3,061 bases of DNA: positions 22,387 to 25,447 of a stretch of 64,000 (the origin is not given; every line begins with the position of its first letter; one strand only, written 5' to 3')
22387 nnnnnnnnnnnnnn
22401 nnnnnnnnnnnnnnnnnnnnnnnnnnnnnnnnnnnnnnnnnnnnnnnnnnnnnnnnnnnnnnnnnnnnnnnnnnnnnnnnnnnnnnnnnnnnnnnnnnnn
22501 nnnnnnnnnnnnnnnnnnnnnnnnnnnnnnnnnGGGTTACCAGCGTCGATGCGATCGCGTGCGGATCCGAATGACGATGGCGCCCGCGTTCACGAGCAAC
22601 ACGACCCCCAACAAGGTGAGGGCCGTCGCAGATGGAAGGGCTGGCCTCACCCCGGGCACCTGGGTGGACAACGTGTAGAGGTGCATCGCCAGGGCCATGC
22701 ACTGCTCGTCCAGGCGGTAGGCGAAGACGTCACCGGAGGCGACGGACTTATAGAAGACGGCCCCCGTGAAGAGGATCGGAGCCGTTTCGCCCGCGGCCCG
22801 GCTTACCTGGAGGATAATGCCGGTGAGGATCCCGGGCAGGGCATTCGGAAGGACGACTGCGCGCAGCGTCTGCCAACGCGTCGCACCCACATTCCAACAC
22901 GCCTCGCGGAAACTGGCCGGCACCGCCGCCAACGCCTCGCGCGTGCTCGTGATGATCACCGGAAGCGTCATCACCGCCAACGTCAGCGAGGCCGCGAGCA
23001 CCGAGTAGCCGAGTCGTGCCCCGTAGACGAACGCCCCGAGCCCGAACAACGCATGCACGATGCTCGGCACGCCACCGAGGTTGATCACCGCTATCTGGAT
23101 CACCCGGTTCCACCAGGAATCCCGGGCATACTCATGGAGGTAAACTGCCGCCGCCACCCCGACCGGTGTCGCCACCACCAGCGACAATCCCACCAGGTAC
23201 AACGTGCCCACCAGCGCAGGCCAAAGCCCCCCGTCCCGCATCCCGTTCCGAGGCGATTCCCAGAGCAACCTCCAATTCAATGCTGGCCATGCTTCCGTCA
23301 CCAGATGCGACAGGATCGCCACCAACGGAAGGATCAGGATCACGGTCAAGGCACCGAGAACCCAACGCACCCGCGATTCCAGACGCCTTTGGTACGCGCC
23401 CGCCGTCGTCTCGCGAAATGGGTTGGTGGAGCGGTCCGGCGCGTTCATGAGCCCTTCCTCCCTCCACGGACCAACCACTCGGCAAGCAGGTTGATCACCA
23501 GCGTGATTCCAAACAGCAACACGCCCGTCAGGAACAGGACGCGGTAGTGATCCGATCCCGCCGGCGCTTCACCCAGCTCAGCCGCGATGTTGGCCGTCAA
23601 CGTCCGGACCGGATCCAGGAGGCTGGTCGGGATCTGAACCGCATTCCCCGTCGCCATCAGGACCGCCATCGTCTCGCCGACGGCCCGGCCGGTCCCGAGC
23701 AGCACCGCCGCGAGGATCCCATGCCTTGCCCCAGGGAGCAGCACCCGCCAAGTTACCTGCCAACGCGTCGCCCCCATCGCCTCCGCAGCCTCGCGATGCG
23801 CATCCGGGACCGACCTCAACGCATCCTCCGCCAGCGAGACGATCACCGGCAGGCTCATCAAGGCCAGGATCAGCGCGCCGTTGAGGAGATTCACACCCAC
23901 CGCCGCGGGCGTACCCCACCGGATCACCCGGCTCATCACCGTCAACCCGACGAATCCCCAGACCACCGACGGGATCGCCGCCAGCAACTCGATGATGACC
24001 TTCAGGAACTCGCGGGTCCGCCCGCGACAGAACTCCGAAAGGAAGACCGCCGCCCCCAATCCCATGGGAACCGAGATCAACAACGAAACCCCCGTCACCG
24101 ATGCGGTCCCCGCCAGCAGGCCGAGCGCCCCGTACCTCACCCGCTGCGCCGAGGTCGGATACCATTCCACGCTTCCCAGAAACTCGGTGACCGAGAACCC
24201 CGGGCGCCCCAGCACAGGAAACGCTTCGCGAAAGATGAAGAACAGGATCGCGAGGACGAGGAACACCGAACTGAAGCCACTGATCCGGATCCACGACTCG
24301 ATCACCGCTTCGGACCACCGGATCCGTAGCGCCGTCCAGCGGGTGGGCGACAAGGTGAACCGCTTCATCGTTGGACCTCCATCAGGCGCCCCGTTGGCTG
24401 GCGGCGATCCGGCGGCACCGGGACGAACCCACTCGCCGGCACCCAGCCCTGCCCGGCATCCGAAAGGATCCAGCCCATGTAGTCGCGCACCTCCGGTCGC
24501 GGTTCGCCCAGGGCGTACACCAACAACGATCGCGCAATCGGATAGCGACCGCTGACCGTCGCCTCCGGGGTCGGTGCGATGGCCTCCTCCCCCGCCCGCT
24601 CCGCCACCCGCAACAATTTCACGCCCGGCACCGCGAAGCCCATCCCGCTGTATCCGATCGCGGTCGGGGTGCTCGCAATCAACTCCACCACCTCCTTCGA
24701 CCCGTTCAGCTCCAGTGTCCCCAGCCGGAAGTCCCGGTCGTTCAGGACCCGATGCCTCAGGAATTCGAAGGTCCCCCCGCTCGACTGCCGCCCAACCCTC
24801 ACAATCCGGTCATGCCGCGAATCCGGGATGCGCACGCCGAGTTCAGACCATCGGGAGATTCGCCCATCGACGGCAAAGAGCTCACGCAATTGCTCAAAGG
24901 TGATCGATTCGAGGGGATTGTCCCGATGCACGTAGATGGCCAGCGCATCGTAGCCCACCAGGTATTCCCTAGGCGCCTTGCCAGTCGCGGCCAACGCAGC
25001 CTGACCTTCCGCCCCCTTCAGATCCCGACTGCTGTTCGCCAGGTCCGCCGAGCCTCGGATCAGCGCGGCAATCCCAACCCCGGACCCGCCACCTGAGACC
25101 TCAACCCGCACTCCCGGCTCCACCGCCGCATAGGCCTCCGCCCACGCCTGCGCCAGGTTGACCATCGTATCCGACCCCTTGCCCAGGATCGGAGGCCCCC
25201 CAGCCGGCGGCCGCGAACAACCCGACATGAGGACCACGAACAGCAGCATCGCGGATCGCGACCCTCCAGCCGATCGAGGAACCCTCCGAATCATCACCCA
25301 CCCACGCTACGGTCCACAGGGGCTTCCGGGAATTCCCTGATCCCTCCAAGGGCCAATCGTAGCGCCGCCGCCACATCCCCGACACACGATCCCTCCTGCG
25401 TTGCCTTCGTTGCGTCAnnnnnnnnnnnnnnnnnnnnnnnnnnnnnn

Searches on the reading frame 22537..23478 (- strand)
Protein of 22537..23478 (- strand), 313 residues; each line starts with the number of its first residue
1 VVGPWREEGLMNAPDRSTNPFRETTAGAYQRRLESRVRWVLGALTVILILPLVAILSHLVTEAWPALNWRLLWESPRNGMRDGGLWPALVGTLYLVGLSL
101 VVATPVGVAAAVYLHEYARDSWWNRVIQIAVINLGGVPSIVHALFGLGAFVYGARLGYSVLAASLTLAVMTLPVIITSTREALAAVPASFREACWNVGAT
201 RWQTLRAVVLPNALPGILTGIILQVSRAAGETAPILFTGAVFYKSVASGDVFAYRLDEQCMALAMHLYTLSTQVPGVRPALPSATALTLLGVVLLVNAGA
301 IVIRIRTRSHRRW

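Call 3: search_protein_families(library=ncbifam, proteins=[window:22537-23478:-])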
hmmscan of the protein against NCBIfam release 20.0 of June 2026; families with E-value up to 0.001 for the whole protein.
window:22537-23478:- (313 aa): 29 families (the best 25 are shown)
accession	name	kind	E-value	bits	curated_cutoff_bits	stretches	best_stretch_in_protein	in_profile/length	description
TIGR00974.1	3a0107s02c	equivalog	1.9e-77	260.1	193.45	1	40-307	7-270/272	phosphate ABC transporter permease PstA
TIGR02138.1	phosphate_pstC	equivalog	5.8e-38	130.6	196.45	1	37-303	4-291/296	phosphate ABC transporter permease subunit PstC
NF008430.0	PRK11268.1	equivalog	2.6e-36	125.2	439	1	29-239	21-232/295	phosphate ABC transporter permease PstA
NF008435.0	PRK11275.1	equivalog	4.3e-21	75.3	502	2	147-238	157-248/319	phosphate ABC transporter permease PstC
TIGR02139.1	permease_CysT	equivalog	2.6e-14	53.5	246.1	1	151-244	123-217/265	sulfate ABC transporter permease subunit CysT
TIGR00969.1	3a0106s02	subfamily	4.8e-12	45.9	240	1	38-245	21-229/272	sulfate ABC transporter permease subunit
NF006939.0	PRK09421.1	equivalog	1e-11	44.7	262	1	152-237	85-171/230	molybdate ABC transporter permease subunit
TIGR02141.1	modB_ABC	equivalog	1.6e-11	44.3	182.6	1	151-266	71-188/208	molybdate ABC transporter permease subunit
NF008208.0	PRK10971.1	equivalog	4.8e-10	39.4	415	1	142-258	122-239/277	sulfate/thiosulfate ABC transporter permease CysT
NF007047.0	PRK09500.1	equivalog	2e-09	37.4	326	1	43-225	13-193/257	spermidine/putrescine ABC transporter permease PotC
TIGR01581.1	Mo_ABC_porter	hypoth_equivalog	6.1e-09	35.7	210.3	1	152-255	95-200/225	ABC transporter permease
TIGR03416.1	ABC_choXWV_perm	equivalog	1.5e-08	34.4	363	1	40-221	42-211/267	choline ABC transporter permease subunit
TIGR03255.1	PhnV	equivalog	3.7e-08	33.4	358.7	1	40-233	19-214/270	2-aminoethylphosphonate ABC transport system, membrane component PhnV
TIGR01097.1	PhnE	equivalog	6.8e-08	32.3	216.7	1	60-223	32-190/252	phosphonate ABC transporter, permease protein PhnE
NF008049.0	PRK10782.1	subfamily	2.8e-07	30.4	212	1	84-222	12-151/217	methionine ABC transporter permease MetI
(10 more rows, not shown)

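Call 4: search_protein_families(library=pfam, proteins=[window:22537-23478:-])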
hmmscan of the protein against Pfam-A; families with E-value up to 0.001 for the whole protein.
window:22537-23478:- (313 aa): 1 family
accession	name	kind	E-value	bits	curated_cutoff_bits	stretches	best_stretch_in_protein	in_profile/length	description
PF00528.27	BPD_transp_1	-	4.3e-16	59.6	26.4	1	104-243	2-139/184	Binding-protein-dependent transport system inner membrane component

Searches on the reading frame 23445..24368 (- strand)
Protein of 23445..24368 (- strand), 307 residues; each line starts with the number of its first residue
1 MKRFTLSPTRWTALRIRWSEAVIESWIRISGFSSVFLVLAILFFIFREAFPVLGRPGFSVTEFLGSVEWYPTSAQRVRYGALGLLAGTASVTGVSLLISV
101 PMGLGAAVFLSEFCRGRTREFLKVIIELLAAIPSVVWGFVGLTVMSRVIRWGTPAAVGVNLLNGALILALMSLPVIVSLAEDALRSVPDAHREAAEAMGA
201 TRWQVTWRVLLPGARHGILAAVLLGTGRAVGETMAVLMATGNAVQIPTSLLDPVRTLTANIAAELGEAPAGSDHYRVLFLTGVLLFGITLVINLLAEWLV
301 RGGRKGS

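Call 3: search_protein_families(library=ncbifam, proteins=[window:23445-24368:-])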
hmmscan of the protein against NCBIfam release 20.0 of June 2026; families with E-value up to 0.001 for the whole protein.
window:23445-24368:- (307 aa): 22 families
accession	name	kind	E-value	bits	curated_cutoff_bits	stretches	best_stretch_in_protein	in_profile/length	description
TIGR02138.1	phosphate_pstC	equivalog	1.4e-79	267.2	196.45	1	21-301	2-293/296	phosphate ABC transporter permease subunit PstC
TIGR00974.1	3a0107s02c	equivalog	2.6e-47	161.2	193.45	1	33-301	14-268/272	phosphate ABC transporter permease PstA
NF008435.0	PRK11275.1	equivalog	4.4e-41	141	502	2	155-300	164-309/319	phosphate ABC transporter permease PstC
NF008430.0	PRK11268.1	equivalog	4.1e-21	75.3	439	1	80-300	78-290/295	phosphate ABC transporter permease PstA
TIGR02141.1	modB_ABC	equivalog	5.1e-19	68.7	182.6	1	90-245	5-164/208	molybdate ABC transporter permease subunit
NF038017.1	ABC_perm1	subfamily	2e-18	67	100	1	91-262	4-165/184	ABC transporter permease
TIGR01581.1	Mo_ABC_porter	hypoth_equivalog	4.3e-15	55.8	210.3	1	92-249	30-190/225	ABC transporter permease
TIGR00969.1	3a0106s02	subfamily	9.3e-15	54.8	240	1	94-243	72-225/272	sulfate ABC transporter permease subunit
NF006939.0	PRK09421.1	equivalog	1.4e-13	50.7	262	1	89-301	16-222/230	molybdate ABC transporter permease subunit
TIGR02139.1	permease_CysT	equivalog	3.9e-11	43.1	246.1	1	117-243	83-214/265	sulfate ABC transporter permease subunit CysT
NF008208.0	PRK10971.1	equivalog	6.7e-11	42.2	415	1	100-244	75-223/277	sulfate/thiosulfate ABC transporter permease CysT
TIGR02140.1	permease_CysW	equivalog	7.3e-10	38.8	329.1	1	88-242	52-210/261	sulfate ABC transporter permease subunit CysW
NF040839.1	tungstate_WtpB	equivalog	5.4e-08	32.8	340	1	89-239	50-203/251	tungstate ABC transporter permease WtpB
NF041773.1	tung_perm_TupB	equivalog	9.7e-08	32.1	320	1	89-267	30-198/230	tungstate ABC transporter permease TupB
TIGR01097.1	PhnE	equivalog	1.8e-07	30.9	216.7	1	86-223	66-189/252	phosphonate ABC transporter, permease protein PhnE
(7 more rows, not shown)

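Call 4: search_protein_families(library=pfam, proteins=[window:23445-24368:-])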
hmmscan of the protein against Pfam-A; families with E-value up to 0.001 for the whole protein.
window:23445-24368:- (307 aa): 1 family
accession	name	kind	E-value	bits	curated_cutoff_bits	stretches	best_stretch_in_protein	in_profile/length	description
PF00528.27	BPD_transp_1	-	1.5e-20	74.2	26.4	1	100-301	2-180/184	Binding-protein-dependent transport system inner membrane component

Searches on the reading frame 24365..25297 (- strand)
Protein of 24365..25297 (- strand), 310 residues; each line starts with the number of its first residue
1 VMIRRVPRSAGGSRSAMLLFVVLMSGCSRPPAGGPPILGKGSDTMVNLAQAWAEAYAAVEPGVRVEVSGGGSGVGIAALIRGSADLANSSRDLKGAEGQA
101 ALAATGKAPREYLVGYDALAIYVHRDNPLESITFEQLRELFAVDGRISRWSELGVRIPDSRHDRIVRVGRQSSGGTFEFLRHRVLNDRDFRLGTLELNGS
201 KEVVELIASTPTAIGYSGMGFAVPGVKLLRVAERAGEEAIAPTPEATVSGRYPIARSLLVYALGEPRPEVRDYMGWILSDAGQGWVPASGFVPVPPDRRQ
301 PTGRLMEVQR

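Call 3: search_protein_families(library=ncbifam, proteins=[window:24365-25297:-])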
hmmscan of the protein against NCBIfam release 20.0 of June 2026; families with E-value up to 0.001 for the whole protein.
window:24365-25297:- (310 aa): 2 families
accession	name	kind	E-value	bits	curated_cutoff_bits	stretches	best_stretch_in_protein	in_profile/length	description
TIGR02136.1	ptsS_2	subfamily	2.2e-53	181.4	206.6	1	37-294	41-295/295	phosphate ABC transporter substrate-binding protein PstS family protein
TIGR00975.1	3a0107s03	equivalog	2.6e-10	39.9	205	1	39-245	3-223/315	phosphate ABC transporter substrate-binding protein PstS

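Call 4: search_protein_families(library=pfam, proteins=[window:24365-25297:-])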
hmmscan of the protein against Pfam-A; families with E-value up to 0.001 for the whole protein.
window:24365-25297:- (310 aa): 3 families
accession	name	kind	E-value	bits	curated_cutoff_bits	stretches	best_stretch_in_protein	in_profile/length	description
PF12849.12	PBP_like_2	-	5.4e-33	115.3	27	1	36-280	11-266/267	PBP superfamily domain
PF12727.12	PBP_like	-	4.7e-07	29.6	27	1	54-217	2-150/193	PBP superfamily domain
PF13531.11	SBP_bac_11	-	0.00017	21.9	25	0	47-139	11-101/227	Bacterial extracellular solute-binding protein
